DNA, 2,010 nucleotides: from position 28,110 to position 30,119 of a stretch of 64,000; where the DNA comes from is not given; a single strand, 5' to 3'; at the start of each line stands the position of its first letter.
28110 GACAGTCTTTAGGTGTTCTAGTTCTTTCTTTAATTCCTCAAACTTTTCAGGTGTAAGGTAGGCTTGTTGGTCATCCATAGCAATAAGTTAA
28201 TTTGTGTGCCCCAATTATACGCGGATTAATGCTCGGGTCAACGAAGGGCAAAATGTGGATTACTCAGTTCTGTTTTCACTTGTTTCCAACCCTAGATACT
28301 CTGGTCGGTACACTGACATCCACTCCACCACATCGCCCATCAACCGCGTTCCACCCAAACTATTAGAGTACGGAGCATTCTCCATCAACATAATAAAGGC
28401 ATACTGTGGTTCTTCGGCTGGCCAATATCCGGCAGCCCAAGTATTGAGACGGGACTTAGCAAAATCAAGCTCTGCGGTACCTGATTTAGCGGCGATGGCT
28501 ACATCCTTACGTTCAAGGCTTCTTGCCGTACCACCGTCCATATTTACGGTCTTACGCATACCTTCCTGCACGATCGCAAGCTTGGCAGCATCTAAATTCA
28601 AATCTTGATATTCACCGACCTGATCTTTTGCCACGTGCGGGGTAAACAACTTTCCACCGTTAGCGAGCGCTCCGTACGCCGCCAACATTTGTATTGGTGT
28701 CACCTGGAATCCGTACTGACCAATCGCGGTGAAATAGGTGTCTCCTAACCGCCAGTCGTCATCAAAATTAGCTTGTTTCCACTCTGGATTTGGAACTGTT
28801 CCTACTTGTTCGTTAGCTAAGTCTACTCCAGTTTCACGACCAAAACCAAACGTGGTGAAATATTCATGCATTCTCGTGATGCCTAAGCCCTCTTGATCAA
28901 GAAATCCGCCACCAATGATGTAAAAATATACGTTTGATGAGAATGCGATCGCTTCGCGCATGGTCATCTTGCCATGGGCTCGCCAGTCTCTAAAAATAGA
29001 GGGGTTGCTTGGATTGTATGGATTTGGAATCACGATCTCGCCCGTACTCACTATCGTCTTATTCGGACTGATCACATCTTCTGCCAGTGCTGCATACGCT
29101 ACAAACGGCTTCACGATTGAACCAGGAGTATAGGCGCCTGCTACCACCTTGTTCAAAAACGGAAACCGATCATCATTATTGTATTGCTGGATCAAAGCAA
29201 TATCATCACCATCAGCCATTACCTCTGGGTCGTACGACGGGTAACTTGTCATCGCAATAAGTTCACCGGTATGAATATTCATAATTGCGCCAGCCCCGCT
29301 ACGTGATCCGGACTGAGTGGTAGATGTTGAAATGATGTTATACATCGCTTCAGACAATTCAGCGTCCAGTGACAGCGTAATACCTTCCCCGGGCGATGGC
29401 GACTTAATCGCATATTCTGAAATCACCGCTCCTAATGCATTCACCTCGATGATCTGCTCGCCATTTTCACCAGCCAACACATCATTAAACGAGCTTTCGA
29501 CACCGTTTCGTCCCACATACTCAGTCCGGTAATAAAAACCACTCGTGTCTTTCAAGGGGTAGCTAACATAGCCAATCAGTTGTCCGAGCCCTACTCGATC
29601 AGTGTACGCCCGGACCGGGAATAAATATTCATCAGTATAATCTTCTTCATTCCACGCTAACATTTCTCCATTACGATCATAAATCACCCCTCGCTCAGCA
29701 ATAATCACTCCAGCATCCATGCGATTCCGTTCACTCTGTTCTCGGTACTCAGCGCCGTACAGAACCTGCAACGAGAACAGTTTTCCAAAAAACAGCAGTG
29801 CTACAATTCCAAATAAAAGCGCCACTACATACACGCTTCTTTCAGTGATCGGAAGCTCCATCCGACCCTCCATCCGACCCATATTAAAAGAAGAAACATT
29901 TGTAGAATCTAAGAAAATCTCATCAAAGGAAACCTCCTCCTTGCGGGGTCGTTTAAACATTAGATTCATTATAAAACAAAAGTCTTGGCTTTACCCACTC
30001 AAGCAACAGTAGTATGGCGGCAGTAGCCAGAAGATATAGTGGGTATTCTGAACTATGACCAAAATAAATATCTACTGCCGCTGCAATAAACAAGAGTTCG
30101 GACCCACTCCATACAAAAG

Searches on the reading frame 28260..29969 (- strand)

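Call 70: search_protein_families(library=ncbifam, proteins=[window:28260-29969:-], max_evalue=1e-10)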
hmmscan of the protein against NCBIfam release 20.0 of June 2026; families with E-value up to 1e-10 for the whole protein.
window:28260-29969:- (569 aa): 16 families
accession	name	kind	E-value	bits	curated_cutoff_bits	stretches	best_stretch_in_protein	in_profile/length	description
TIGR03423.1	pbp2_mrdA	equivalog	5.7e-120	401.6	455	2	118-537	144-577/593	penicillin-binding protein 2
NF008061.0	PRK10795.1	equivalog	1.2e-67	228.9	962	1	146-512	200-561/634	peptidoglycan DD-transpeptidase MrdA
TIGR02214.1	spoVD_pbp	equivalog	2e-45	155.3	688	1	152-541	166-541/636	stage V sporulation protein D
NF051842.1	PBP4_5_Efaec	equivalog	2.5e-42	145.1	700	1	129-534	264-650/668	penicillin-binding protein PBP4(5)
NF038271.1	strep_PBP2X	exception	1.6e-30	106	1050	1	118-448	181-481/750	penicillin-binding protein PBP2X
NF038278.1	strep_PBP2B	exception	2.2e-27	95.8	975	1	149-549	259-672/678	penicillin-binding protein PBP2B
NF011685.0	PRK15105.1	subfamily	1e-25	90.4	737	1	153-540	188-543/588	peptidoglycan glycosyltransferase FtsI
NF053573.1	PBP2_PenA_Neis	exception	1.5e-25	89.8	1105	1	152-540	187-545/572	peptidoglycan D,D-transpeptidase PBP2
NF000406.1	MECB_PBP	exception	1.8e-24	86.1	1450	1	146-506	271-613/674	PBP2a family beta-lactam-resistant peptidoglycan transpeptidase MecB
NF033378.1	MECD_PBP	exception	3.7e-24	85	1450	1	148-529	276-639/678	PBP2a family beta-lactam-resistant peptidoglycan transpeptidase MecD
NF000237.1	MECA_PBP2A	equivalog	1.3e-21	76.5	750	1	139-505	264-607/668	PBP2a family beta-lactam-resistant peptidoglycan transpeptidase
NF000410.1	MECA1_pure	exception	4e-21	74.8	1480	1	138-506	262-606/666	PBP2a family beta-lactam-resistant peptidoglycan transpeptidase MecA1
NF000409.1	MECA_pure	exception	1.1e-18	67.1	1490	1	139-505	264-607/668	PBP2a family beta-lactam-resistant peptidoglycan transpeptidase MecA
NF000408.1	MECA2_pure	exception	3.5e-18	65.2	1525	1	146-505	272-607/668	PBP2a family beta-lactam-resistant peptidoglycan transpeptidase MecA2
NF000407.1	MECC_PBP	exception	5.8e-18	64.5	1500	1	146-506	269-605/665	PBP2a family beta-lactam-resistant peptidoglycan transpeptidase MecC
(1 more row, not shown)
